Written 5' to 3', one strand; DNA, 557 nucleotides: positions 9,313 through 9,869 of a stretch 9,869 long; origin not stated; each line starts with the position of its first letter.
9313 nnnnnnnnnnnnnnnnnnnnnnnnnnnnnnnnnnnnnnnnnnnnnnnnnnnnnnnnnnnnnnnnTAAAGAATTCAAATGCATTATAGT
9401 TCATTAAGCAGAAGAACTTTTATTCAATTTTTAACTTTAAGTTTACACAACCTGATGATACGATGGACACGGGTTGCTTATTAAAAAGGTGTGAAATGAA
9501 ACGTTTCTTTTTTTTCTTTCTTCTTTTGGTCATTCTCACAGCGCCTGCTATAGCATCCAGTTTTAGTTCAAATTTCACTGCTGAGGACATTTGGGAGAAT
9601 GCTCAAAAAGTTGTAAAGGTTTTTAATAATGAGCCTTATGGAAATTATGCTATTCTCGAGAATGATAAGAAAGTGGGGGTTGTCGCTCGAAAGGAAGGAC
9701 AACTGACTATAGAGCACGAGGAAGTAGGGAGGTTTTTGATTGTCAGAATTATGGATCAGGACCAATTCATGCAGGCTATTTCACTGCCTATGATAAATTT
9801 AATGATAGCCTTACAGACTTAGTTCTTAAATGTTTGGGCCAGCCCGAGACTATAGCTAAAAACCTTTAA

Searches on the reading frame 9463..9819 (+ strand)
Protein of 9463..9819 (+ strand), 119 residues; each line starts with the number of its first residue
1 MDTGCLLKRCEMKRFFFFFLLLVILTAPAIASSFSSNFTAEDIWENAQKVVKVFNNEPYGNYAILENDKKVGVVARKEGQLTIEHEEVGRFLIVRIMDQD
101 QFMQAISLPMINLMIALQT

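Call 4: search_protein_families(library=pfam, proteins=[window:9463-9819:+], max_evalue=10)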
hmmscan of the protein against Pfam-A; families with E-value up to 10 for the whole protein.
window:9463-9819:+ (119 aa): 2 families
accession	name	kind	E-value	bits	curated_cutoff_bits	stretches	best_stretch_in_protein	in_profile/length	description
PF08139.17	LPAM_1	-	0.014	16.2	20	1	12-27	1-16/18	Prokaryotic membrane lipoprotein lipid attachment site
PF20098.4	DUF6488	-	0.064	13.6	27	1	12-56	1-47/110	Family of unknown function (DUF6488)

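Call 5: search_protein_families(library=ncbifam, proteins=[window:9463-9819:+], max_evalue=0.01)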
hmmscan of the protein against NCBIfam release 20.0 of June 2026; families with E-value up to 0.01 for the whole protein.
window:9463-9819:+ (119 aa): 0 families

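Call 43: search_protein_families(library=pfam, proteins=[P0049], max_evalue=0.1)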
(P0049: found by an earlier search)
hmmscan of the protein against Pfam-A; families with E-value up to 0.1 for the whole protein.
P0049 (252 aa): 3 families
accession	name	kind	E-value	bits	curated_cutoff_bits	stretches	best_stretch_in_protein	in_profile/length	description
PF00646.38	F-box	-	3.1e-06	27.3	20.5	1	55-88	4-37/43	F-box domain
PF12937.12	F-box-like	-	0.00026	21.1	24.3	1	55-88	4-37/47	F-box-like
PF06183.18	DinI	-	0.097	13.5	24.2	0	131-171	6-49/63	DinI-like family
